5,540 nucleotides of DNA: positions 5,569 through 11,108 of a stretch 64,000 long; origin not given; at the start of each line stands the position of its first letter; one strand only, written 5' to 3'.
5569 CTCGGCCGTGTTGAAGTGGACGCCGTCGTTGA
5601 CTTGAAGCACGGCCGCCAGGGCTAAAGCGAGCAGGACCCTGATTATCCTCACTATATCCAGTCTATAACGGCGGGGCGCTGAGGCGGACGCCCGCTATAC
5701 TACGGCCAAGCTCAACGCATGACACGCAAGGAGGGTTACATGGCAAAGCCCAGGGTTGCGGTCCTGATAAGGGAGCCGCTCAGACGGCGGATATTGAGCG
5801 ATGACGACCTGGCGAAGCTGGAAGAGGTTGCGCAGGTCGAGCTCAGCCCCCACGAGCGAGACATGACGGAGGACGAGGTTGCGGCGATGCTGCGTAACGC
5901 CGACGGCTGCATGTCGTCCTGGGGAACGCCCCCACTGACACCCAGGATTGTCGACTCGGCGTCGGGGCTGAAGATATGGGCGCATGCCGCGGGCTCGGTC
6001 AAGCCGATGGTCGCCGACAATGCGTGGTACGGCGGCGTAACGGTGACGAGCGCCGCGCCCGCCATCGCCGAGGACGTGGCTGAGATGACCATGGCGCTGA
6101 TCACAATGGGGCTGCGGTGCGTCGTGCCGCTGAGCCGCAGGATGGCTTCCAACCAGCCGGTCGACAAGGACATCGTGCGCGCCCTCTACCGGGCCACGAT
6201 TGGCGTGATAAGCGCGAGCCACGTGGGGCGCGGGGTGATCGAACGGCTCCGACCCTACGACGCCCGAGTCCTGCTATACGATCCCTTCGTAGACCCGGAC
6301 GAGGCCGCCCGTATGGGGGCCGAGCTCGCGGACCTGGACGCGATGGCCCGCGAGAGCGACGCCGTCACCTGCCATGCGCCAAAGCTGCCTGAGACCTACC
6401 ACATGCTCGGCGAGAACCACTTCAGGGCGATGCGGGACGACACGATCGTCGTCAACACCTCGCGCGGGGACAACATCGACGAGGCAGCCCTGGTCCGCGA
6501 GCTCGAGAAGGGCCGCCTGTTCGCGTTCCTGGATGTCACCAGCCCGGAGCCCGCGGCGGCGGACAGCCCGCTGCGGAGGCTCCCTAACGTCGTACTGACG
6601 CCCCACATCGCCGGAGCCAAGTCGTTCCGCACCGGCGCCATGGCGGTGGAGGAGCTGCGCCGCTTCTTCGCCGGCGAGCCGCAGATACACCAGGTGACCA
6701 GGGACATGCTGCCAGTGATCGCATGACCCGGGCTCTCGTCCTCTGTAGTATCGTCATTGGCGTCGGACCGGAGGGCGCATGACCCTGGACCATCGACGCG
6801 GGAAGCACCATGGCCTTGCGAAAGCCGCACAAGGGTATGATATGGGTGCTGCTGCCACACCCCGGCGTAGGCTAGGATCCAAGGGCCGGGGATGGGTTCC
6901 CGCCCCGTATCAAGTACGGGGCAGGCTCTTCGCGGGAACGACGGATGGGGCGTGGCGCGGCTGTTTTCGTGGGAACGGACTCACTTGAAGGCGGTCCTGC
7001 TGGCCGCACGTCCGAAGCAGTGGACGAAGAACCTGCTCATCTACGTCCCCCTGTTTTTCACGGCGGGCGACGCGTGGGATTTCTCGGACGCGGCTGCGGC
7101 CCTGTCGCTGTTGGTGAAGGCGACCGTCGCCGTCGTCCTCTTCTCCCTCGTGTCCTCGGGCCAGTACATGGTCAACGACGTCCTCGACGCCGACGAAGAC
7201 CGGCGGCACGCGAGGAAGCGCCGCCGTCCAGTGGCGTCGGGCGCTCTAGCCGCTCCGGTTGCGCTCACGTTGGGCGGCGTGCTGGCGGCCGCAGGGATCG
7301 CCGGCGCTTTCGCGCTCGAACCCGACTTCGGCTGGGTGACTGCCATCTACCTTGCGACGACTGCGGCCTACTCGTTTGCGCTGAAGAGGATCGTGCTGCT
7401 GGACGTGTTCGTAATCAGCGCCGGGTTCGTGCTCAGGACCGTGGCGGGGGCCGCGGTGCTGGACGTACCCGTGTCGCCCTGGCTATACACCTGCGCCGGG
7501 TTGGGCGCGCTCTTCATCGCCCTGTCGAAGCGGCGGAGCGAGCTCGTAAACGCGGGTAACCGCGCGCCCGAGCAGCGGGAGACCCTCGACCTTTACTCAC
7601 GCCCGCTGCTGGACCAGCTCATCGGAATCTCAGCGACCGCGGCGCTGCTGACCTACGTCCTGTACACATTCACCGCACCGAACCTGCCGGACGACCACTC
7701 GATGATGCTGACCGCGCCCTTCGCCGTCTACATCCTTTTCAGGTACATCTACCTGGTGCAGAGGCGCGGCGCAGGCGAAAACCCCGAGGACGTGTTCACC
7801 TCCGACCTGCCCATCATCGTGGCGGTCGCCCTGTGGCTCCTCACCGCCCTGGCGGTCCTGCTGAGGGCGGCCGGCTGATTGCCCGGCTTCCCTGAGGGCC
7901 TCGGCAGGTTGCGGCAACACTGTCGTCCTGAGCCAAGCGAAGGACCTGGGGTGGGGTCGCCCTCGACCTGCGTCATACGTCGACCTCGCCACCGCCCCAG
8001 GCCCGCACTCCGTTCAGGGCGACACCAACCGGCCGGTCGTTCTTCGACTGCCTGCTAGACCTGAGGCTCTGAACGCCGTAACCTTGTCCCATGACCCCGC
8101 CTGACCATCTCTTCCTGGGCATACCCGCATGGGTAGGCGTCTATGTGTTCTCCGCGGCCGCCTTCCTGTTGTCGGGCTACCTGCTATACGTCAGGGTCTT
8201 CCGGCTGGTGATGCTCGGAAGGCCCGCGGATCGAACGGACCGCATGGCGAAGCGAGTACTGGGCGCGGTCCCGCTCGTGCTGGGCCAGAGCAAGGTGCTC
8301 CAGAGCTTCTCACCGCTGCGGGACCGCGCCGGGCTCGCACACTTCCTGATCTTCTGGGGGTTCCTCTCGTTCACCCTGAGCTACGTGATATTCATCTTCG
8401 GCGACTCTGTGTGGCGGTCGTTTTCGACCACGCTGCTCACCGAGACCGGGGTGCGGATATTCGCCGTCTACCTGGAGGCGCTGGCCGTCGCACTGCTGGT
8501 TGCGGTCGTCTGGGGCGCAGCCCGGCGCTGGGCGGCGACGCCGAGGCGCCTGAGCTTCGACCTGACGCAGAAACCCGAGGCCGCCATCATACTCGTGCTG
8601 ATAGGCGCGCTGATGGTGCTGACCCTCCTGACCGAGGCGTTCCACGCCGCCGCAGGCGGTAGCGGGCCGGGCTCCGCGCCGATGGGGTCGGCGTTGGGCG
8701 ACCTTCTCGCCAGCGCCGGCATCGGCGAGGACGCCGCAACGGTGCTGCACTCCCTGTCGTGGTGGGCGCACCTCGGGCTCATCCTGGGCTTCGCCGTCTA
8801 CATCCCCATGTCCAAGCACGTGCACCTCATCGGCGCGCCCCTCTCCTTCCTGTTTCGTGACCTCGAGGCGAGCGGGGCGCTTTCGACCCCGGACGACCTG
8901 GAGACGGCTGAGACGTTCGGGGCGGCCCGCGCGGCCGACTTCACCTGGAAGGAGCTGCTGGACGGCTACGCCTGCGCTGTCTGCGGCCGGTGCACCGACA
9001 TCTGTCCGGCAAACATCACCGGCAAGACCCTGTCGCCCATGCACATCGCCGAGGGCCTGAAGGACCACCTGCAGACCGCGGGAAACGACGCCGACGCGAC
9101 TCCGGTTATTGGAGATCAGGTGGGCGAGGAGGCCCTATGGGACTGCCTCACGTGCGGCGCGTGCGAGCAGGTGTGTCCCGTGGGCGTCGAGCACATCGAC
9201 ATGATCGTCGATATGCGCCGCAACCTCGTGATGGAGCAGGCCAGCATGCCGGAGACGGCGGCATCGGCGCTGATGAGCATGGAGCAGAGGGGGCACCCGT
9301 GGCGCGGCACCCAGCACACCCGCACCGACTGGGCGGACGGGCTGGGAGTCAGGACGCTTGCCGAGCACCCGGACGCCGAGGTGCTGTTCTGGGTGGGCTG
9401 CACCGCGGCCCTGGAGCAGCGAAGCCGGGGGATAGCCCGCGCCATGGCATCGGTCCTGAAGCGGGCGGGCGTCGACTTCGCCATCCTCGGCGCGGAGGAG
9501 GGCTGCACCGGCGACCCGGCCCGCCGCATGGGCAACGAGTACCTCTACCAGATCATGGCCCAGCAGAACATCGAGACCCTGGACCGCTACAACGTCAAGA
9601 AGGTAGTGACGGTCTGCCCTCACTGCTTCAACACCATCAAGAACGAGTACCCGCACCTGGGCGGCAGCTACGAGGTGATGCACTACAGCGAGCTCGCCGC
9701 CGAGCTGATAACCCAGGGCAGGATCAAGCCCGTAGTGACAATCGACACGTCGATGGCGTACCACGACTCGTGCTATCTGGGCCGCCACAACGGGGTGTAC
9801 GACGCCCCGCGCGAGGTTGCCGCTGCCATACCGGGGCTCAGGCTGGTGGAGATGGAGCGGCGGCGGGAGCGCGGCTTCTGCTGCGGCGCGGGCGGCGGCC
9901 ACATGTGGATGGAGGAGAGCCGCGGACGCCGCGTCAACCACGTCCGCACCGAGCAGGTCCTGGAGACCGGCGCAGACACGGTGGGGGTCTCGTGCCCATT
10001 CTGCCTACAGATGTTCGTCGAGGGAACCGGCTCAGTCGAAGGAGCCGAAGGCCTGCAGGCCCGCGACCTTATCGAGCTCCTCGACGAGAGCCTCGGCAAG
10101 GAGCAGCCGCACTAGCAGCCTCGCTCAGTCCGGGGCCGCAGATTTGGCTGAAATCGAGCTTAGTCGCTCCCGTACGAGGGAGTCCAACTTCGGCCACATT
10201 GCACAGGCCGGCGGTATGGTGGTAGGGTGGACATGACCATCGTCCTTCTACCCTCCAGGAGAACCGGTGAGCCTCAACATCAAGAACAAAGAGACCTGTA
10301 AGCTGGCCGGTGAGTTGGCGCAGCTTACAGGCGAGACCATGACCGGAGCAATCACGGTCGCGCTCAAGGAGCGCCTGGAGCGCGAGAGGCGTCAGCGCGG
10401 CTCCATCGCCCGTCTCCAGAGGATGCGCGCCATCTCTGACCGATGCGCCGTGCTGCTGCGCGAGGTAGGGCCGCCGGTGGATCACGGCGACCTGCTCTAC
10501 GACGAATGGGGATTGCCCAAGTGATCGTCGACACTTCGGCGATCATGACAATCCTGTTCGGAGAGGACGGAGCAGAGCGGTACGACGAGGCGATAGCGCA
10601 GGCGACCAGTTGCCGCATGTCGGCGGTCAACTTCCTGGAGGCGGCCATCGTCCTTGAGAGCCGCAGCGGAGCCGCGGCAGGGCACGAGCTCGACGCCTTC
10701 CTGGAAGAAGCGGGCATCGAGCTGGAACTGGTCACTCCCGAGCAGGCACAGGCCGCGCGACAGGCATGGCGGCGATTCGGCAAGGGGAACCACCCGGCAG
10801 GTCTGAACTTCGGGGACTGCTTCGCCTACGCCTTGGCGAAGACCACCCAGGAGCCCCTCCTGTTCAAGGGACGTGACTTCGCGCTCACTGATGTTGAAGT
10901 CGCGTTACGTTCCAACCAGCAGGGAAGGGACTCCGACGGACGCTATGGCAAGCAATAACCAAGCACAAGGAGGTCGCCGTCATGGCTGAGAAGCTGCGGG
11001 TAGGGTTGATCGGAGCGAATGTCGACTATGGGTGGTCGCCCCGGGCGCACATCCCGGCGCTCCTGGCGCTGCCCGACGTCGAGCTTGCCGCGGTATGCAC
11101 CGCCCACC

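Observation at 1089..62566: Sixteen near-identical 100/123/124-bp TIR elements (MITE-A/B) with 3-bp TNA target-site duplications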

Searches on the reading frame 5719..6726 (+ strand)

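Call 49: search_protein_families(library=pfam, proteins=[window:5719-6726:+], max_evalue=0.001)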
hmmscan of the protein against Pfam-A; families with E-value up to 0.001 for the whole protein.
window:5719-6726:+ (335 aa): 2 families
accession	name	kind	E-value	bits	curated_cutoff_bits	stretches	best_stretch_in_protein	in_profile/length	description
PF02826.25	2-Hacid_dh_C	-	2e-44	151.5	25.1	1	126-298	2-178/178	D-isomer specific 2-hydroxyacid dehydrogenase, NAD binding domain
PF00389.36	2-Hacid_dh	-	3.7e-06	27.1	24.6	1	27-326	8-133/134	D-isomer specific 2-hydroxyacid dehydrogenase, catalytic domain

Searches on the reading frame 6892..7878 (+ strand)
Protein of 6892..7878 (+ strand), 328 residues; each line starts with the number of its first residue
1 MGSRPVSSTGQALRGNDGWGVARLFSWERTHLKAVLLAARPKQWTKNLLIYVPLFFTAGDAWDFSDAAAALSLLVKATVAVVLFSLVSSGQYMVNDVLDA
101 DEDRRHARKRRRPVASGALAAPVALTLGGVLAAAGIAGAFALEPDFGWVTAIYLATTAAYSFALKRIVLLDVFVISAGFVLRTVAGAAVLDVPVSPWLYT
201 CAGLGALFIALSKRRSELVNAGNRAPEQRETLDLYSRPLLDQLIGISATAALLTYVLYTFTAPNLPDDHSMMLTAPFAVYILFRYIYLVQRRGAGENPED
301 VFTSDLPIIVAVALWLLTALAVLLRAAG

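Call 49: search_protein_families(library=pfam, proteins=[window:6892-7878:+], max_evalue=0.001)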
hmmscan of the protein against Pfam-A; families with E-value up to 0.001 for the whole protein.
window:6892-7878:+ (328 aa): 1 family
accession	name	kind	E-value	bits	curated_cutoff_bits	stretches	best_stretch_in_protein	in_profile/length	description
PF01040.23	UbiA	-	9.6e-25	87.7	34.2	1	69-295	17-238/250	UbiA prenyltransferase family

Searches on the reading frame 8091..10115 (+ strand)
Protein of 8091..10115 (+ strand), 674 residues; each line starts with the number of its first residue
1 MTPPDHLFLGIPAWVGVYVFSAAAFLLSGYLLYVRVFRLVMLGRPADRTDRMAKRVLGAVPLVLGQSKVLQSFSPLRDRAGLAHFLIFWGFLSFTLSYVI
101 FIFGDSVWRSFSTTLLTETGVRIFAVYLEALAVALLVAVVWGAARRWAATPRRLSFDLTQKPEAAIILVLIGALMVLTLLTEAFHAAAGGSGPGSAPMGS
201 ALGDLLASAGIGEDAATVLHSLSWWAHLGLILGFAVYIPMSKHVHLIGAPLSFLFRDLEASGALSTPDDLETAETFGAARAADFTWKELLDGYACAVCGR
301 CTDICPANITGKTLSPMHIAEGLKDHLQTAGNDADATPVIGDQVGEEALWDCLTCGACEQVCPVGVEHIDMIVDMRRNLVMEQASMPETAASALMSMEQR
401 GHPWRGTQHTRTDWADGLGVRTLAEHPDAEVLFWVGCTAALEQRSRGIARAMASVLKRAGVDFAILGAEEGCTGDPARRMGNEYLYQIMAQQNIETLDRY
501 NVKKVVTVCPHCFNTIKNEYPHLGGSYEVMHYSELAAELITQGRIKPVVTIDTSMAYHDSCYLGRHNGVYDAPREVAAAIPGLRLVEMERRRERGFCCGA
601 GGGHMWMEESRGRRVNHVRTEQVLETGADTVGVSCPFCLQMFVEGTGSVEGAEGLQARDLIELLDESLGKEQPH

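Call 49: search_protein_families(library=pfam, proteins=[window:8091-10115:+], max_evalue=0.001)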
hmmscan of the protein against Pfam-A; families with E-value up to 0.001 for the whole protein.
window:8091-10115:+ (674 aa): 9 families
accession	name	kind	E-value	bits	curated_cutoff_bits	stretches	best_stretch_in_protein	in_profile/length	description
PF02754.22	CCG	-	2.4e-35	120.9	20.6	2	556-642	2-84/85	Cysteine-rich domain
PF13187.11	Fer4_9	-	8.5e-09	35.8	27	1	294-365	1-50/52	4Fe-4S dicluster domain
PF13183.11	Fer4_8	-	1.8e-08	35.2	27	1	294-366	4-68/68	4Fe-4S dicluster domain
PF13237.11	Fer4_10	-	4.5e-08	33.3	25.5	1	291-363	5-53/53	4Fe-4S dicluster domain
PF13534.11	Fer4_17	-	8.4e-07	29.9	22.2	1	294-366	1-60/61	4Fe-4S dicluster domain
PF12838.12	Fer4_7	-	1.6e-06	28.9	27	1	295-366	2-52/52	4Fe-4S dicluster domain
PF13484.11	Fer4_16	-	1.9e-06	29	30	1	295-364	2-65/66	4Fe-4S double cluster binding domain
PF17179.9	Fer4_22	-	4.6e-05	24.6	27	0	286-309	72-95/95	4Fe-4S dicluster domain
PF12797.12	Fer4_2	-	0.00029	21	24.5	0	351-364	9-22/22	4Fe-4S binding domain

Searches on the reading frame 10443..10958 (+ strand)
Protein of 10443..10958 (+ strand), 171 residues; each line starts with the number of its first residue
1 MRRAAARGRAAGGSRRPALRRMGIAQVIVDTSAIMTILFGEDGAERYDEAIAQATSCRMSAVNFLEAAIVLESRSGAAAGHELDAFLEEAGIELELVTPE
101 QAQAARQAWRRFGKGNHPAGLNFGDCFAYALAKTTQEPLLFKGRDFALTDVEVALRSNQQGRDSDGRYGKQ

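Call 49: search_protein_families(library=pfam, proteins=[window:10443-10958:+], max_evalue=0.001)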
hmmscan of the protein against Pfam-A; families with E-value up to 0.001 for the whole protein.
window:10443-10958:+ (171 aa): 1 family
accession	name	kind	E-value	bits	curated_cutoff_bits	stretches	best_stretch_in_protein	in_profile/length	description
PF01850.27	PIN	-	1.1e-16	62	23.6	1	27-150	1-118/120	PIN domain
